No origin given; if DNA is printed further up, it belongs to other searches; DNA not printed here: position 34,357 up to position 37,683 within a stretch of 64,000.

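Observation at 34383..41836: Complete exosortase-G (XrtG) cassette: a Gram-positive exosortase system known from comparative genomics but, to my knowledge, never characterised experimentally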

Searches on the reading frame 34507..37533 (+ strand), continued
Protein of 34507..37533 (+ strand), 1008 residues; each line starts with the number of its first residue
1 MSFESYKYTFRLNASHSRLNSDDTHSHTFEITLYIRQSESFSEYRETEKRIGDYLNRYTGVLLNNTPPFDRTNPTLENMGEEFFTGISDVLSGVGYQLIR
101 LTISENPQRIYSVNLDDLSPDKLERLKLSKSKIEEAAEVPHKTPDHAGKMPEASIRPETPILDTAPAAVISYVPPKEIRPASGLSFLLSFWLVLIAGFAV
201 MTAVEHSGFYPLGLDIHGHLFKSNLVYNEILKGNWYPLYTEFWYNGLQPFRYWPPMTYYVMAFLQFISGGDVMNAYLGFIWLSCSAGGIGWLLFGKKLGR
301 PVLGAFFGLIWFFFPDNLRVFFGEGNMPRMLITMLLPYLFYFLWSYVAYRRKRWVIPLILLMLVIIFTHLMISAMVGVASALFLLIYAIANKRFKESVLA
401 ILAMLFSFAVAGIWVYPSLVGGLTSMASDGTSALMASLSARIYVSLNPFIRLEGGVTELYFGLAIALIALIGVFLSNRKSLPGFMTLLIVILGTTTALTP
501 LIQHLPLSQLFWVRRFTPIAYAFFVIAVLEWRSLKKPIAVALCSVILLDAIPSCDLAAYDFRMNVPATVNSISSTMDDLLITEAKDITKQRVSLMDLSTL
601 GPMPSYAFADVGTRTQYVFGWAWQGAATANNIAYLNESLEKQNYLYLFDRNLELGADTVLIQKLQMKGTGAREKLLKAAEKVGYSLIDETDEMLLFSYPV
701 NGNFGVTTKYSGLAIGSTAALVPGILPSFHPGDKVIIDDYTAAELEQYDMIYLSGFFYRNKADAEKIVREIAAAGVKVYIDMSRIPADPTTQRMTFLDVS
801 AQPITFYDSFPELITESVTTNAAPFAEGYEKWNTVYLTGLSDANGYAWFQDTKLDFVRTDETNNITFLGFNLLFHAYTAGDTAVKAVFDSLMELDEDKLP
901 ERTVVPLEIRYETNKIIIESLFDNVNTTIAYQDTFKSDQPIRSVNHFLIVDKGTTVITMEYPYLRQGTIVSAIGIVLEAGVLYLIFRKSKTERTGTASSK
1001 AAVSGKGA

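Call 46: fold_search(model_id=the predicted structure, library=pdb)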
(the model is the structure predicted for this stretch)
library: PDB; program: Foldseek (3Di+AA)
matches with E <= 10: 365; with E <= 0.001: 36
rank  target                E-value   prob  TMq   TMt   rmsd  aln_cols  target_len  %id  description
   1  6w98_A                1.2e-06  1.00  0.36  0.29  10.5       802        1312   12  Single-Particle Cryo-EM Structure of Arabinofuranosyltransferase AftD from Mycobacteria (released 2020-05-13)
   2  5f15                  9.4e-06  1.00  0.31  0.53   8.9       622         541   12  Crystal Structure of ArnT from Cupriavidus metallidurans bound to Undecaprenyl phosphate (released 2016-02-17)
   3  5ogl_A                1.0e-05  1.00  0.31  0.42   8.1       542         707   10  Structure of bacterial oligosaccharyltransferase PglB in complex with an acceptor peptide and an lipid-linked oligosac (released 2017-10-25)
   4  6gxc_A                1.0e-05  1.00  0.31  0.41  13.1       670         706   10  Bacterial oligosaccharyltransferase PglB in complex with an inhibitory peptide and a reactive lipid-linked oligosaccha (released 2018-11-14)
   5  3rce_A                1.4e-05  1.00  0.32  0.44  10.5       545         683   10  Bacterial oligosaccharyltransferase PglB (released 2011-06-15)
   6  9n9j_I                2.5e-05  1.00  0.29  0.39  16.0       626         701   12  Structure of a GRP94 folding intermediate engaged with a CCDC134- and FKBP11-bound secretory translocon (released 2025-11-19)
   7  8b6l_I                2.7e-05  1.00  0.30  0.42  16.1       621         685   13  Subtomogram average of the human Sec61-TRAP-OSTA-translocon (released 2022-12-07)
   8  6ezn_F                4.0e-05  1.00  0.31  0.45  11.8       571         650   11  Cryo-EM structure of the yeast oligosaccharyltransferase (OST) complex (released 2018-01-17)
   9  6wbx                  5.2e-05  1.00  0.32  0.26  21.1       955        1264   11  Single-Particle Cryo-EM Structure of Arabinofuranosyltransferase AftD from Mycobacteria, Mutant R1389S Class 1 (released 2020-05-13)
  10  8age_A                6.2e-05  1.00  0.32  0.48  10.9       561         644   13  Structure of yeast oligosaccharylransferase complex with acceptor peptide bound (released 2022-12-07)
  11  8agc_A                7.0e-05  1.00  0.30  0.41  14.6       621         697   13  Structure of yeast oligosaccharylransferase complex with lipid-linked oligosaccharide and non-acceptor peptide bound (released 2022-12-07)
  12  7oci_F                8.3e-05  1.00  0.32  0.47  10.9       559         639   12  Cryo-EM structure of yeast Ost6p containing oligosaccharyltransferase complex (released 2022-02-16)
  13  8pn9_A                1.1e-04  1.00  0.30  0.44  16.1       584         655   13  Structure of human oligosaccharyltransferase OST-A complex bound to NGI-1 (released 2024-05-08)
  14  8if8_B                1.2e-04  1.00  0.32  0.47  11.2       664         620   12  Arabinosyltransferase AftA (released 2023-05-31)
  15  8agb_A                1.4e-04  1.00  0.30  0.44  11.2       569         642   13  Structure of yeast oligosaccharylransferase complex with lipid-linked oligosaccharide bound (released 2022-12-07)
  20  2dj6_B                3.0e-04  1.00  0.10  0.76   3.2       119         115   22  Crystal structure of 6-pyruvoyl tetrahydrobiopterin synthase from Pyrococcus horikoshii OT3 (released 2006-10-01)
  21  4ntm_F                3.1e-04  1.00  0.10  0.79   2.4       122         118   16  QueD soaked with sepiapterin (selenomethionine substituted protein) (released 2014-07-16)
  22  4ntm_E                3.3e-04  1.00  0.10  0.78   2.8       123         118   16  QueD soaked with sepiapterin (selenomethionine substituted protein) (released 2014-07-16)
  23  3qna_A                3.6e-04  1.00  0.10  0.80   2.4       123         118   16  Crystal structure of a 6-pyruvoyltetrahydropterin synthase homologue from Esherichia coli complexed sepiapterin (released 2011-12-07)
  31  4ntm_A                4.6e-04  1.00  0.10  0.82   2.2       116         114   17  QueD soaked with sepiapterin (selenomethionine substituted protein) (released 2014-07-16)
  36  2dj6_C                1.0e-03  1.00  0.09  0.76   3.1       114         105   18  Crystal structure of 6-pyruvoyl tetrahydrobiopterin synthase from Pyrococcus horikoshii OT3 (released 2006-10-01)
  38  2dj6_A                1.3e-03  1.00  0.10  0.85   1.7       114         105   20  Crystal structure of 6-pyruvoyl tetrahydrobiopterin synthase from Pyrococcus horikoshii OT3 (released 2006-10-01)
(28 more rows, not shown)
